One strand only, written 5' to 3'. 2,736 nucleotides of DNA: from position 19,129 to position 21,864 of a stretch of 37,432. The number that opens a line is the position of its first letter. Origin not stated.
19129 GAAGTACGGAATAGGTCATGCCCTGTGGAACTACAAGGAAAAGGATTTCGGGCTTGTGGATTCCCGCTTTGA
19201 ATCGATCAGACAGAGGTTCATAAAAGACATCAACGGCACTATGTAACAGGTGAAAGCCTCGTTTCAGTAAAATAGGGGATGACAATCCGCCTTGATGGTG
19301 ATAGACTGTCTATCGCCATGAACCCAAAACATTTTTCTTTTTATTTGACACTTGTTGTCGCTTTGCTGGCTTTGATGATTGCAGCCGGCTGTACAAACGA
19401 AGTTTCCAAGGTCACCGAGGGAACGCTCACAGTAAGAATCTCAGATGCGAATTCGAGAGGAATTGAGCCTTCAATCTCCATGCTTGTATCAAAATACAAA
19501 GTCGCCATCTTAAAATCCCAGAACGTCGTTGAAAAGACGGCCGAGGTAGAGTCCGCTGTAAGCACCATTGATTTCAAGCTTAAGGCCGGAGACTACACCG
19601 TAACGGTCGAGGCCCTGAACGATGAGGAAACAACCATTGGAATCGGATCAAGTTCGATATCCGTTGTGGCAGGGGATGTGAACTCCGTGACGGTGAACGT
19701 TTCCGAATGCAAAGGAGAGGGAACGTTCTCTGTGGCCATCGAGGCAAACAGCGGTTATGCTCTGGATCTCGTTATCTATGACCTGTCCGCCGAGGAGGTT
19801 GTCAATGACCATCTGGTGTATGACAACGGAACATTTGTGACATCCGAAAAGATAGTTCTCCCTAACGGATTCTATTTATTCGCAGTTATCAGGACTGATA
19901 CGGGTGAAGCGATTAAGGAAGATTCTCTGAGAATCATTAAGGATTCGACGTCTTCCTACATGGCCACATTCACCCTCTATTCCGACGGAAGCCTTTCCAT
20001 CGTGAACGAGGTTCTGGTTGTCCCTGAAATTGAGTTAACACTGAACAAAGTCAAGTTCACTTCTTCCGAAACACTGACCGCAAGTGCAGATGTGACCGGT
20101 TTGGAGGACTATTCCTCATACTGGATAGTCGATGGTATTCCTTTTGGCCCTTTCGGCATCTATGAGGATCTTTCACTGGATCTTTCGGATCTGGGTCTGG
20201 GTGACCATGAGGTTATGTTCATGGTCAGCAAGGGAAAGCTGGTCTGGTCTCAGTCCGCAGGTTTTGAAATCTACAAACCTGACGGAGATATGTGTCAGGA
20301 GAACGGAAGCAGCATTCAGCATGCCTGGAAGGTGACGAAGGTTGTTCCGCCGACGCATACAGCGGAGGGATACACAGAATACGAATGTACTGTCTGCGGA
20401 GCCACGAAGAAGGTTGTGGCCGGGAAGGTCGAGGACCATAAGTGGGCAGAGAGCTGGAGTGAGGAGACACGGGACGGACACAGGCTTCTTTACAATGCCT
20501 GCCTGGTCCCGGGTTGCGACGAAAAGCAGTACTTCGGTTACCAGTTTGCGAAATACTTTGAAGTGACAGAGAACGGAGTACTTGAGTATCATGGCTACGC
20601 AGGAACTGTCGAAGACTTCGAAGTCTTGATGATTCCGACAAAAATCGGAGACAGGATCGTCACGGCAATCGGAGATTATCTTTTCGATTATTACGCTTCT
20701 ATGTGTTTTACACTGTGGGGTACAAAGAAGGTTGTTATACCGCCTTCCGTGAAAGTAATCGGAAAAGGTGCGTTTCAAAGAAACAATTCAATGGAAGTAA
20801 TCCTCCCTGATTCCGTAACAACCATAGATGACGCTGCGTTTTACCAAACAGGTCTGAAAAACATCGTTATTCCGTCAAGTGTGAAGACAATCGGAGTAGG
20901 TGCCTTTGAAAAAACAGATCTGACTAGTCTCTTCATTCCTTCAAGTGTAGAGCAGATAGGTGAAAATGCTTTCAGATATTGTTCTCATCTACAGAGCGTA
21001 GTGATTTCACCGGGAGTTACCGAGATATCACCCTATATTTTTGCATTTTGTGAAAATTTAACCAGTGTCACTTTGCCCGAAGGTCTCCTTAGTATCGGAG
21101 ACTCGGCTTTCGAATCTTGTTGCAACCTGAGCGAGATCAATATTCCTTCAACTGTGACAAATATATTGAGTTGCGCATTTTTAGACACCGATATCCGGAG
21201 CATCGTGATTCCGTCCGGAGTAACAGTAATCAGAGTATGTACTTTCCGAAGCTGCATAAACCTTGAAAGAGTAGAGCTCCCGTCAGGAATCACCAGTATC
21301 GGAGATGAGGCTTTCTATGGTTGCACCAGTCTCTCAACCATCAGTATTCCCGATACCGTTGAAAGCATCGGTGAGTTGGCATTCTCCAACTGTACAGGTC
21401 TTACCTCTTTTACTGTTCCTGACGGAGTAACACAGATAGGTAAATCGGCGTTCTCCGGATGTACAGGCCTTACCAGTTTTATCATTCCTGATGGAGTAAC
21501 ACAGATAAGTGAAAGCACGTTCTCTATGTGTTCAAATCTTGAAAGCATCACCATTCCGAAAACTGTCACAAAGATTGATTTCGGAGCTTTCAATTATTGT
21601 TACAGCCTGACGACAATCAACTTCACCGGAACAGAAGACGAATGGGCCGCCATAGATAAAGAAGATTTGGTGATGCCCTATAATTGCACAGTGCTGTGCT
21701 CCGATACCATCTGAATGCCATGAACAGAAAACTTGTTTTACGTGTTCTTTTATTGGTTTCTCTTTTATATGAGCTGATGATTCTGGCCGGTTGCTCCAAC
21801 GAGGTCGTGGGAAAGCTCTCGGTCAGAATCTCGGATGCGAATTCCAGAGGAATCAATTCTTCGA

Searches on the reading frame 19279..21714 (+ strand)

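Call 10: search_protein_families(library=pfam, proteins=[window:19279-21714:+], max_evalue=0.001)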
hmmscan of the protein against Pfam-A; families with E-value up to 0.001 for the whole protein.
window:19279-21714:+ (811 aa): 2 families
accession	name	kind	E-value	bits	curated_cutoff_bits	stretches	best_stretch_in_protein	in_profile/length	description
PF13306.12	LRR_5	-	5.1e-96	317.8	27.7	3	581-707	1-125/127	BspA type Leucine rich repeat region (6 copies)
PF13855.12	LRR_8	-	2.8e-06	27.4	27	0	670-709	12-52/61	Leucine rich repeat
